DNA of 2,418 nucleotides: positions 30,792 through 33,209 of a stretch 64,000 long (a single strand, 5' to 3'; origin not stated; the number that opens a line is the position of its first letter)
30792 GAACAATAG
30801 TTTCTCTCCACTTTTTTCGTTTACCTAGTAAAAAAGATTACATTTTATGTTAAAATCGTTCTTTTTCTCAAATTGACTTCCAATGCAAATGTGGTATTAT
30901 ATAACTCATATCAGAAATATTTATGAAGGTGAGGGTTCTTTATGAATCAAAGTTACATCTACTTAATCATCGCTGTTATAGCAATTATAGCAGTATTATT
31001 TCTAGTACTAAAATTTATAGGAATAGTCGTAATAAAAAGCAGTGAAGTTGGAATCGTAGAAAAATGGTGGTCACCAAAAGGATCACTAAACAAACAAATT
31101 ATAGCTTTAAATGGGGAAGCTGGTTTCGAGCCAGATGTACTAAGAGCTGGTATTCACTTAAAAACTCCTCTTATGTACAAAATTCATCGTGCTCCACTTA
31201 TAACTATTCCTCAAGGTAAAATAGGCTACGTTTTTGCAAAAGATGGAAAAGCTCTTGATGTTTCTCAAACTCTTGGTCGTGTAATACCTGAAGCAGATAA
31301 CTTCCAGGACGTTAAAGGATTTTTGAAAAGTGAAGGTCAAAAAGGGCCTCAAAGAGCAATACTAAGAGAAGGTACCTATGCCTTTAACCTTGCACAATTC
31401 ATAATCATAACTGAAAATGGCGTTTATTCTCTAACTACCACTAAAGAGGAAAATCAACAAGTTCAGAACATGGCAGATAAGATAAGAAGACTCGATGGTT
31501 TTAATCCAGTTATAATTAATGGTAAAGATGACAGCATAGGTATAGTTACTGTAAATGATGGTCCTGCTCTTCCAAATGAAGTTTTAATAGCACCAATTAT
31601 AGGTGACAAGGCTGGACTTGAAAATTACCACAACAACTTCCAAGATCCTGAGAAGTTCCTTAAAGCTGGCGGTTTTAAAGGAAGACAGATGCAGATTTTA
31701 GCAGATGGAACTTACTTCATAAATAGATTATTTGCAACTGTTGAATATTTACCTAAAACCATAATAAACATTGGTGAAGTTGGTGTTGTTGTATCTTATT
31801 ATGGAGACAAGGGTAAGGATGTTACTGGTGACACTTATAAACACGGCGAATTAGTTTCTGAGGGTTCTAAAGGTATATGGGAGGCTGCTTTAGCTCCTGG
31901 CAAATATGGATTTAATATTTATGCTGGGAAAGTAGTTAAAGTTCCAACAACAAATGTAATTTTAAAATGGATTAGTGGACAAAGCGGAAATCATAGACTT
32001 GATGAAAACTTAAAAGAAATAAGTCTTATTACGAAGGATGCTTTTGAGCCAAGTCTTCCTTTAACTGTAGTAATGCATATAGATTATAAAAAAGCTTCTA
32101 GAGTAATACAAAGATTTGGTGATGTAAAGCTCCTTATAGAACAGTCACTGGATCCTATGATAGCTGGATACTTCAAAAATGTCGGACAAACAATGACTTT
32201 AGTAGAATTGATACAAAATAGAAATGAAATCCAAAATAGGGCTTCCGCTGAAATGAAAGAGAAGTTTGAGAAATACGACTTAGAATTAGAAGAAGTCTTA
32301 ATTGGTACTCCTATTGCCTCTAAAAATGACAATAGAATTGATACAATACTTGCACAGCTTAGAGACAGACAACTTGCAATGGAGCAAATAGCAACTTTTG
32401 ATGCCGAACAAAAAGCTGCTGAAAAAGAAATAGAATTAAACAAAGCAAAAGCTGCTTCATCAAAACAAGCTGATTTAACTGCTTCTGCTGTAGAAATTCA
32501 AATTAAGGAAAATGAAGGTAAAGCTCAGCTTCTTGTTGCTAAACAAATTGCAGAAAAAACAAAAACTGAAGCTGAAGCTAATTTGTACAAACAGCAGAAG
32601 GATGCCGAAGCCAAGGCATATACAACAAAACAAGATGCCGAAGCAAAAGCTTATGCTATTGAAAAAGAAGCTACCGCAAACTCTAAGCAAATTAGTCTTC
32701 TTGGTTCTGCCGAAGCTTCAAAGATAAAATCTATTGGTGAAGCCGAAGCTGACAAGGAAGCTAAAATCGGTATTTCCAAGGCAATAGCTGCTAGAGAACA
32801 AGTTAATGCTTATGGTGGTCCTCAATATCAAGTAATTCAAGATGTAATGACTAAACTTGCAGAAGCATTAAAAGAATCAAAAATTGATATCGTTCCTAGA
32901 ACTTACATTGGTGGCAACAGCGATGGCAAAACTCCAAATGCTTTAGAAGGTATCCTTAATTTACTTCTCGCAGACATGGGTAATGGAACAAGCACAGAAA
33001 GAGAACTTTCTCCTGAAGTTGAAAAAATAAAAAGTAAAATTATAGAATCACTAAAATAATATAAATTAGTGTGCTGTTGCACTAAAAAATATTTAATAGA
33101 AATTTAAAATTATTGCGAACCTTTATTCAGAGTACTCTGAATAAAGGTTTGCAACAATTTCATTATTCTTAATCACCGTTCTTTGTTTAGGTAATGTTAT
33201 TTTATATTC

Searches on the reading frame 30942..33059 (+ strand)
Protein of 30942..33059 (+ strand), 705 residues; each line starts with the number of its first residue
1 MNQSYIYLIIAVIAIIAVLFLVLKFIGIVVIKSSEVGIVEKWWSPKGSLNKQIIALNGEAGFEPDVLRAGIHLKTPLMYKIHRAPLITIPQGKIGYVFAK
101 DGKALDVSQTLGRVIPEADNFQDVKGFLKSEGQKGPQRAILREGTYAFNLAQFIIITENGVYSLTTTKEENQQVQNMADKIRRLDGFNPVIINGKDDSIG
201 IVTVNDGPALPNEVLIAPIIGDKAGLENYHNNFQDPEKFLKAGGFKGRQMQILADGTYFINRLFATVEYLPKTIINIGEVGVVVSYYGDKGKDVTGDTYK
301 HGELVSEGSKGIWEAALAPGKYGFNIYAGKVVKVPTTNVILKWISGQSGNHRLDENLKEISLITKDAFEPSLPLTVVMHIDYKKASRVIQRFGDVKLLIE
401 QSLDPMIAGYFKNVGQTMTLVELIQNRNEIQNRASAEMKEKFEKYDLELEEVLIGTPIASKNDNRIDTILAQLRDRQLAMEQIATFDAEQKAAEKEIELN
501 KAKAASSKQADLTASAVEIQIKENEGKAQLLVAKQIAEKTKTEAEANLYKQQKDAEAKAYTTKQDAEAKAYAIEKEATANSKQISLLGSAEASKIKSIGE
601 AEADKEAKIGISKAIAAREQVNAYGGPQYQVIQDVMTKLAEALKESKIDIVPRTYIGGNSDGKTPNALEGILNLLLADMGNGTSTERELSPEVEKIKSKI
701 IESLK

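Call 65: search_protein_families(library=pfam, proteins=[window:30942-33059:+], max_evalue=0.00001)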
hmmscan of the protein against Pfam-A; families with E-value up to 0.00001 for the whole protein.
window:30942-33059:+ (705 aa): 1 family
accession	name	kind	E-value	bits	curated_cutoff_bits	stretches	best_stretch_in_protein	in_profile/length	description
PF01145.31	Band_7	-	1.7e-17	64.4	23.6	1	274-496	2-175/176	SPFH domain / Band 7 family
